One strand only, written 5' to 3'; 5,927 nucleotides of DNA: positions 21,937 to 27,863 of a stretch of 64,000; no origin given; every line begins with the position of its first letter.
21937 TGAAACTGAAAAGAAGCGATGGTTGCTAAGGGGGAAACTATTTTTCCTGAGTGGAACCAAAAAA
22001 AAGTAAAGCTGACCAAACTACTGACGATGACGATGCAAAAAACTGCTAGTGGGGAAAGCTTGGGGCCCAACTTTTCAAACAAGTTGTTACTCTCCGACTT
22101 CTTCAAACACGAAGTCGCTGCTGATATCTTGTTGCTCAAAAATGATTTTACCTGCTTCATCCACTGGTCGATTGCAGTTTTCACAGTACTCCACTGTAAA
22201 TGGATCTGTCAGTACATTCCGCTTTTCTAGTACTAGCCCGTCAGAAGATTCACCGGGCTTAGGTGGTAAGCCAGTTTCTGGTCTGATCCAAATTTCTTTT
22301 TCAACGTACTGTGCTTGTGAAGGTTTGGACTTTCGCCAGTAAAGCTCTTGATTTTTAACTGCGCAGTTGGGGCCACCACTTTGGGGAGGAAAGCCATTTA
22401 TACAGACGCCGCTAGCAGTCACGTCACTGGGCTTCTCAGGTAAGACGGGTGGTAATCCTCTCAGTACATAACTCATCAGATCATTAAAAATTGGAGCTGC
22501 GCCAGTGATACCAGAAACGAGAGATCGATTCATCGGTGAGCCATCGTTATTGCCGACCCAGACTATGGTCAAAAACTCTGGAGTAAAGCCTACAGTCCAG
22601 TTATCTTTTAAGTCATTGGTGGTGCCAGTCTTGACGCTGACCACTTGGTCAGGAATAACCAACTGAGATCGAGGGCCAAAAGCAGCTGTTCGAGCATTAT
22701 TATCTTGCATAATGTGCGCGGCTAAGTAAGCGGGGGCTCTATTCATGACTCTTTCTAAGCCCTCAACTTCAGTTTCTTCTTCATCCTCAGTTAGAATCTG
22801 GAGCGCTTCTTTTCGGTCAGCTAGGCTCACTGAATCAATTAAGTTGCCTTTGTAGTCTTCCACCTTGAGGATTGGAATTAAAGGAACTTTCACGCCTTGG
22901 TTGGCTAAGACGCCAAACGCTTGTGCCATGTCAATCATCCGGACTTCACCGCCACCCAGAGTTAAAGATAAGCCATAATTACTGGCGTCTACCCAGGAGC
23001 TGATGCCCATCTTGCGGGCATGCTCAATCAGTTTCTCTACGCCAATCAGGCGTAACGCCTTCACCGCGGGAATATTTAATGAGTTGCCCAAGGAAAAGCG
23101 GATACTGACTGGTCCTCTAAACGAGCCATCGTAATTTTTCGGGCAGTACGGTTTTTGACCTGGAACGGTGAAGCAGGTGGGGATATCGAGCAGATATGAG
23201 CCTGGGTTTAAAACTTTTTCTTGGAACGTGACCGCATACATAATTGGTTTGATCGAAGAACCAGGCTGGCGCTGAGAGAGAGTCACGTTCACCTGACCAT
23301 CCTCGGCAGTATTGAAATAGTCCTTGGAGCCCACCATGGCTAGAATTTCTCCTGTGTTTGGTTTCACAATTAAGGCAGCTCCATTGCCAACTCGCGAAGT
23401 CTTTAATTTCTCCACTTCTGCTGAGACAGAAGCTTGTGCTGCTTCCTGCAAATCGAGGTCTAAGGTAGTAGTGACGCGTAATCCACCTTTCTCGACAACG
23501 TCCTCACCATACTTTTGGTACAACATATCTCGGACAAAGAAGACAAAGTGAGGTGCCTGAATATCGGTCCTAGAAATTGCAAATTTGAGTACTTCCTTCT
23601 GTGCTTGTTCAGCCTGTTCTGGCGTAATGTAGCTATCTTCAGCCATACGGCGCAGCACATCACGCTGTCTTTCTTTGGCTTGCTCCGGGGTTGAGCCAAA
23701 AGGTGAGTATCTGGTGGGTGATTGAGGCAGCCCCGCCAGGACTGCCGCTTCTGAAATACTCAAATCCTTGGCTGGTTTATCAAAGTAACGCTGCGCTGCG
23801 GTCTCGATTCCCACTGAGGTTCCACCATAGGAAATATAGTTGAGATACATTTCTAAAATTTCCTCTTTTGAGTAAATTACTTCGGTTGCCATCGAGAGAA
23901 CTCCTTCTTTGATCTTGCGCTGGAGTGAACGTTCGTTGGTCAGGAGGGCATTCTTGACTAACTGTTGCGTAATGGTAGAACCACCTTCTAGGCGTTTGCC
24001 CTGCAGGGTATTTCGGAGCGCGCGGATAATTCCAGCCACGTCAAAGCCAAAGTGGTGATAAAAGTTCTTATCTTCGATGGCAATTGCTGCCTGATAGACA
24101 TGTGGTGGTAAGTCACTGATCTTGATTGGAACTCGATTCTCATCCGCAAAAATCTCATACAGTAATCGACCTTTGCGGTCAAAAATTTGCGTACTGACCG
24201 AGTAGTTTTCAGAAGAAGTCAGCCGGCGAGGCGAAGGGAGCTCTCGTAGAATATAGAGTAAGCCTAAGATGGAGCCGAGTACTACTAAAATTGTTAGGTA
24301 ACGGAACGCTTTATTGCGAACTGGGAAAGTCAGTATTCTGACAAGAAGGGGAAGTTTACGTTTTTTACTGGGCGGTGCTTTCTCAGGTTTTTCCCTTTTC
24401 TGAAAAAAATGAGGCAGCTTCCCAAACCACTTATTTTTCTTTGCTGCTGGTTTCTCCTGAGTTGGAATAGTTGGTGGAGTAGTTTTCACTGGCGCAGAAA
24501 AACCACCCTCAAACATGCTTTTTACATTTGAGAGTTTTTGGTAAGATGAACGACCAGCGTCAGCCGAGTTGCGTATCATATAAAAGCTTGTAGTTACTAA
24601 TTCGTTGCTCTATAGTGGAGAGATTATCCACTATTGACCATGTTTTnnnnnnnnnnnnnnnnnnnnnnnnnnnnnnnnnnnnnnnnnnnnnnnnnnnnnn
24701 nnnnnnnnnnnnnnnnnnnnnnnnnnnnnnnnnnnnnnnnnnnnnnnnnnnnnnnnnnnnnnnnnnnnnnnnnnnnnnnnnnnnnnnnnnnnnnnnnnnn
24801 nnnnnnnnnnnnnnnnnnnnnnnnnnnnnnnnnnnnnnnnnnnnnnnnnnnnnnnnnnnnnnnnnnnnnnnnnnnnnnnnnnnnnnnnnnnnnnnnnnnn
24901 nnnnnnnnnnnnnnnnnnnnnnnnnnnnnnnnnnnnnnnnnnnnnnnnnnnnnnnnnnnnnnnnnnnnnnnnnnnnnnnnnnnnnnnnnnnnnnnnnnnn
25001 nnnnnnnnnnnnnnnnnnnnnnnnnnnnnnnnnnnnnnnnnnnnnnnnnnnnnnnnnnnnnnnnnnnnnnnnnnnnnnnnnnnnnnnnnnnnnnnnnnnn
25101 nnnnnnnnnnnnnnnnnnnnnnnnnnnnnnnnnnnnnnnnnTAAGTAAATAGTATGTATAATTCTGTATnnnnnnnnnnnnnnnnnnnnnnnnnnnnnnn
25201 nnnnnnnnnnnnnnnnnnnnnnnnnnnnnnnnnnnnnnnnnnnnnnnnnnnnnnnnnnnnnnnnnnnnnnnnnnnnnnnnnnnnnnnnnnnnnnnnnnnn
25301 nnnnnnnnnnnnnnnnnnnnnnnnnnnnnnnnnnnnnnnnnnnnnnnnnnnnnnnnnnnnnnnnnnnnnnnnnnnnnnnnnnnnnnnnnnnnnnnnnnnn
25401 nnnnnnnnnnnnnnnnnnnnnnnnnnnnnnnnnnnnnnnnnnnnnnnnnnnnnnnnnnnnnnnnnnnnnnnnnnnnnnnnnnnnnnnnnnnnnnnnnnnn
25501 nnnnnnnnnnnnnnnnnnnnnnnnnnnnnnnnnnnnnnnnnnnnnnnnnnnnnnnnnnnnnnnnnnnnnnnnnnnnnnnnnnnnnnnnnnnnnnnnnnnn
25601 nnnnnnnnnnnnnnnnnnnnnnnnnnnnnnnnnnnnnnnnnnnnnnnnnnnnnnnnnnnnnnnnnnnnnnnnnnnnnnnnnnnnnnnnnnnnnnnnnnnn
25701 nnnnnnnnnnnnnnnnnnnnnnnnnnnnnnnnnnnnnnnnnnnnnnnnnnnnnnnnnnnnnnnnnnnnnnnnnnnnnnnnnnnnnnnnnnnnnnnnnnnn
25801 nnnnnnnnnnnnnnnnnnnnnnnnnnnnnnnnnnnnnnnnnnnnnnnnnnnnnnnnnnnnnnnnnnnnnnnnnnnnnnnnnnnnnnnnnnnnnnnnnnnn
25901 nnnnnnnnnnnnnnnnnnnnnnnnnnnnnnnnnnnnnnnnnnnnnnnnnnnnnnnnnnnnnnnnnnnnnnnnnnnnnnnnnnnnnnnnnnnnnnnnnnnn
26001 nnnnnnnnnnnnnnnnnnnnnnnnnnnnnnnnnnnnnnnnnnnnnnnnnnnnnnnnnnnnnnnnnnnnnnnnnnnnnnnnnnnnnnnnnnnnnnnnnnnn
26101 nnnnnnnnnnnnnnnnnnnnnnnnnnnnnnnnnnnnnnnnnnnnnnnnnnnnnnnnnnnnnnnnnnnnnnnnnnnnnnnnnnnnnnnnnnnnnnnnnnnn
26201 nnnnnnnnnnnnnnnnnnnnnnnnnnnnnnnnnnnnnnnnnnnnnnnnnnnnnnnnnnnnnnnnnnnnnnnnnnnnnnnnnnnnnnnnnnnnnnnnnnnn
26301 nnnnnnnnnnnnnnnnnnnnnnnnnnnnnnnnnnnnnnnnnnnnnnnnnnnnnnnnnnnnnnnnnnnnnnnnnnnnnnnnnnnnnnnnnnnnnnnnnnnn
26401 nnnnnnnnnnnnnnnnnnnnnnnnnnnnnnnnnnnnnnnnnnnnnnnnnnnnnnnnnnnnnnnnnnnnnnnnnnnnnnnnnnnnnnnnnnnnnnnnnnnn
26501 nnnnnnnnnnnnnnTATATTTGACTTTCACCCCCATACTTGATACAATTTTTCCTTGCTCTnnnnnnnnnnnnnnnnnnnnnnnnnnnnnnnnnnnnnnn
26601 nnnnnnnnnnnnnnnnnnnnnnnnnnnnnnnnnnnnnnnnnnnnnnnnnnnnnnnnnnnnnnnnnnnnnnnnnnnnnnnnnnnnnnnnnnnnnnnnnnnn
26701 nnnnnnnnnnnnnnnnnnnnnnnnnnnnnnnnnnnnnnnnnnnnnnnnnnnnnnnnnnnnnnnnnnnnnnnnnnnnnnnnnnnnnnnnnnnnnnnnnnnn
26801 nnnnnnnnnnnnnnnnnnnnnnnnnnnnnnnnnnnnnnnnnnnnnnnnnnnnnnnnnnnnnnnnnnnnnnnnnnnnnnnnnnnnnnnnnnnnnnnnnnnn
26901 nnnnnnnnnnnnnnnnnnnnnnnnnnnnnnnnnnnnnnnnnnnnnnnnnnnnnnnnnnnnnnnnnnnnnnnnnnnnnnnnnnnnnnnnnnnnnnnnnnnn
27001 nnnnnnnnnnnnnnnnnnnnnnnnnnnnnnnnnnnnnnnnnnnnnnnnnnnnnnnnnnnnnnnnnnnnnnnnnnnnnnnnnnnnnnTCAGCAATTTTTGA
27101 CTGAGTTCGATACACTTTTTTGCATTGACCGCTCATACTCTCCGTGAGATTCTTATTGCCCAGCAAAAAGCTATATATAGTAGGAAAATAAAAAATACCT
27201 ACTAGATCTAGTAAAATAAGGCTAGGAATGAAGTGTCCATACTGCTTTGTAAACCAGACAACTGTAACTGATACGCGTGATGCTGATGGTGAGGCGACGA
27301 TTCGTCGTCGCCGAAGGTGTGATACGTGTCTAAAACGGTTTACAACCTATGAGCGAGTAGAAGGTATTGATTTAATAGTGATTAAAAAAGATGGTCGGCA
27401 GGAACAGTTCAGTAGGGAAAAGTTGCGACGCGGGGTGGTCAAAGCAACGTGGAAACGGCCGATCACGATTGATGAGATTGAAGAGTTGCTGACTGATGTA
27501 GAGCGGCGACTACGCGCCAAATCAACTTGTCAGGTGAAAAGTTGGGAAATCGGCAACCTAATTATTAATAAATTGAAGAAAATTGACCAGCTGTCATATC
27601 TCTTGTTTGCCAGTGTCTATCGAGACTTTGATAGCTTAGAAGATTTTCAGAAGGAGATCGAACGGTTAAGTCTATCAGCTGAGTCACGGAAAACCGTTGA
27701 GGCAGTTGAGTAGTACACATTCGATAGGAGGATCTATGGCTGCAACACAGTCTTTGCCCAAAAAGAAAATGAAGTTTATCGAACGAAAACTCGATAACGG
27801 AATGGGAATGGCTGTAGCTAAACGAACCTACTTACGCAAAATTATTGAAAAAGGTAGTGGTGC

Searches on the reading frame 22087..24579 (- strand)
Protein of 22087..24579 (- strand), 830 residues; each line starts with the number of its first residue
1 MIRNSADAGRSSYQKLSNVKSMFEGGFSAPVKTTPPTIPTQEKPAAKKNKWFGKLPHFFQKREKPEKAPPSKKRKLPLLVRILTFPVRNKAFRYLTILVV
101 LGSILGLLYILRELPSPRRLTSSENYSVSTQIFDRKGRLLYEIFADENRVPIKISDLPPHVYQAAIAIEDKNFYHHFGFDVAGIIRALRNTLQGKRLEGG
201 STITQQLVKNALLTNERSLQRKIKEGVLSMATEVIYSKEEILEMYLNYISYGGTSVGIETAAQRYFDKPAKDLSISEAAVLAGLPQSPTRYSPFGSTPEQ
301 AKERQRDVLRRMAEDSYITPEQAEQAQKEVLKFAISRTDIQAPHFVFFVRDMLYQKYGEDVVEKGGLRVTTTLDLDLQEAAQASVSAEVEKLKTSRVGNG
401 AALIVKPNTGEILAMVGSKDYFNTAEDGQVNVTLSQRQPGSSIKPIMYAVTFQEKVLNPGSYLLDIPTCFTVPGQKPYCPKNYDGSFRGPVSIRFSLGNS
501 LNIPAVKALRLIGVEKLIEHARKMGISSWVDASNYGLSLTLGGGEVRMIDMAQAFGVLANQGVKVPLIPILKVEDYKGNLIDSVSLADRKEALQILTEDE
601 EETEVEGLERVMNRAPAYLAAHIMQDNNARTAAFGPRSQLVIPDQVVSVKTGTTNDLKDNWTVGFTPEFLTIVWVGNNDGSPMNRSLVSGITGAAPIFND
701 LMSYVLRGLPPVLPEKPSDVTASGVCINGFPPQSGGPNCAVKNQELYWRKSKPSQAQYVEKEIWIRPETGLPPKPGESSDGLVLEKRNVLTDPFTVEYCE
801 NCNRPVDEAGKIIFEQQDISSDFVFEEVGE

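Call 9: search_protein_families(library=pfam, proteins=[window:22087-24579:-], max_evalue=0.001)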
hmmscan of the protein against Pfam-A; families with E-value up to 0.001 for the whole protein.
window:22087-24579:- (830 aa): 2 families
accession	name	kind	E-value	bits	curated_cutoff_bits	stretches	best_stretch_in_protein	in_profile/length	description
PF00912.28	Transgly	-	8.2e-62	208.2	27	1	137-312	2-177/178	Transglycosylase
PF00905.27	Transpeptidase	-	2.4e-18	66.8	22.1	1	400-702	1-298/299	Penicillin binding protein transpeptidase domain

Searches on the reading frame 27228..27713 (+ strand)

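Call 10: search_protein_families(library=pfam, proteins=[window:27228-27713:+], max_evalue=0.001)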
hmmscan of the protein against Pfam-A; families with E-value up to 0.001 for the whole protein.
window:27228-27713:+ (161 aa): 2 families
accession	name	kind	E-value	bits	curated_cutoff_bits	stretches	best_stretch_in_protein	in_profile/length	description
PF03477.21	ATP-cone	-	5.4e-18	65.8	25.8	1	50-135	2-86/88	ATP cone domain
PF22811.2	Zn_ribbon_NrdR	-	1.4e-16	60.5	27.2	1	1-42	1-42/42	Transcriptional repressor NrdR-like, N-terminal domain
